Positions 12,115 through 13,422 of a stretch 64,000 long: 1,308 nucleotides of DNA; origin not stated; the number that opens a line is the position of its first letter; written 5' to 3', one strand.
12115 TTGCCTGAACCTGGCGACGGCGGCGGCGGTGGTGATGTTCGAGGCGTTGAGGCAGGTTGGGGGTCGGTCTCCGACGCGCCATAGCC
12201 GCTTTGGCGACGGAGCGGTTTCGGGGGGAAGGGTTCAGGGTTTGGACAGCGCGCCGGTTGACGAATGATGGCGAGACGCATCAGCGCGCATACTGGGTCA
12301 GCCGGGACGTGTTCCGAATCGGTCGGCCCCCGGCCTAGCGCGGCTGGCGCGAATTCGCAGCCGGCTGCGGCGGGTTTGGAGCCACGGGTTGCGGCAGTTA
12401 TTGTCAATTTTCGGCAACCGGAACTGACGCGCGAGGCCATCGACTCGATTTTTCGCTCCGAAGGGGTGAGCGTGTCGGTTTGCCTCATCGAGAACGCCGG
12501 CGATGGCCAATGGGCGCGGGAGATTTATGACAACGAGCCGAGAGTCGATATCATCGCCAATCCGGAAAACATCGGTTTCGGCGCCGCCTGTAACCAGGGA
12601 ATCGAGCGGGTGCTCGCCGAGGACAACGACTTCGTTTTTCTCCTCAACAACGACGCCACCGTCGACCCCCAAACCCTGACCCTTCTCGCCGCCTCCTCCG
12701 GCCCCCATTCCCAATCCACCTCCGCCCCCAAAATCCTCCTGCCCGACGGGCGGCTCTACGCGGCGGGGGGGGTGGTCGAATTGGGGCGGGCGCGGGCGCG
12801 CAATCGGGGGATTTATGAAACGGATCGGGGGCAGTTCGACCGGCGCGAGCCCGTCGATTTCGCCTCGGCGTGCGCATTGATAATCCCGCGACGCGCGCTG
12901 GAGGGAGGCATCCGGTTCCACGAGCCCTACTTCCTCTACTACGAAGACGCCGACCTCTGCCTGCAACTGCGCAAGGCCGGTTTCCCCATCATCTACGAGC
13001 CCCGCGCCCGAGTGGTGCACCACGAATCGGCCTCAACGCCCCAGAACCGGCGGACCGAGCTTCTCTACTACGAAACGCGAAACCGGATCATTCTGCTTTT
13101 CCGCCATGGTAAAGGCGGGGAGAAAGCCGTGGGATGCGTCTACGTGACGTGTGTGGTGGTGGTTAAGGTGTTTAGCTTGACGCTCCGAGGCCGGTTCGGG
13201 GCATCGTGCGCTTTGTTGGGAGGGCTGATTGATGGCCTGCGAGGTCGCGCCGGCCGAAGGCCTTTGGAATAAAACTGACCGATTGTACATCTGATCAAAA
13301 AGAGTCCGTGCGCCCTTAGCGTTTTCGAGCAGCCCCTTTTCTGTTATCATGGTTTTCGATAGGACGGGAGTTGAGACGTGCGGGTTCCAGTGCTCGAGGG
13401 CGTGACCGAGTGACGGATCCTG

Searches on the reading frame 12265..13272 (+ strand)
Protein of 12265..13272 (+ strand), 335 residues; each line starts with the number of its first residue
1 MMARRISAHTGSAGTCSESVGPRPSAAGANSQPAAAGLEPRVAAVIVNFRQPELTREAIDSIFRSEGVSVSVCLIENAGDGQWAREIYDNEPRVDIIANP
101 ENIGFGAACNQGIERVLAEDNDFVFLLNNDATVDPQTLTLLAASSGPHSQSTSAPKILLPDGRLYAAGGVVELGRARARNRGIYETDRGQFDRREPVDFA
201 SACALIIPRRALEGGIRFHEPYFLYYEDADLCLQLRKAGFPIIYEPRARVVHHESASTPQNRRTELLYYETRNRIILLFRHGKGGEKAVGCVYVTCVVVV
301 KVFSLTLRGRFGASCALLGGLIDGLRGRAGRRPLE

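Call 6: search_protein_families(library=pfam, proteins=[window:12265-13272:+], max_evalue=0.01)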
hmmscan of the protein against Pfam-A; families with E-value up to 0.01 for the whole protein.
window:12265-13272:+ (335 aa): 2 families
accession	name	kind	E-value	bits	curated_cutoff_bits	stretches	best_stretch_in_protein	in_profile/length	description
PF00535.33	Glycos_transf_2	-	8.1e-09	36.1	23.3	1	45-143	3-101/168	Glycosyl transferase family 2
PF13641.12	Glyco_tranf_2_3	-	2.3e-08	34.8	27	1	40-260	1-218/230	Glycosyltransferase like family 2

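Call 31: search_protein_families(library=ncbifam, proteins=[window:12265-13272:+], max_evalue=0.00001)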
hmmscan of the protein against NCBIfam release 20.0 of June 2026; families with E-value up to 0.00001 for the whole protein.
window:12265-13272:+ (335 aa): 2 families
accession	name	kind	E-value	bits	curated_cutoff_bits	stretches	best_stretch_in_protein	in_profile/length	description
TIGR03965.1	mycofact_glyco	equivalog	1.6e-11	43.8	280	1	70-263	106-291/467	mycofactocin biosynthesis glycosyltransferase MftF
TIGR01556.1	rhamnosyltran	subfamily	4.6e-08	32.6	200.55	1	70-253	22-201/281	rhamnosyltransferase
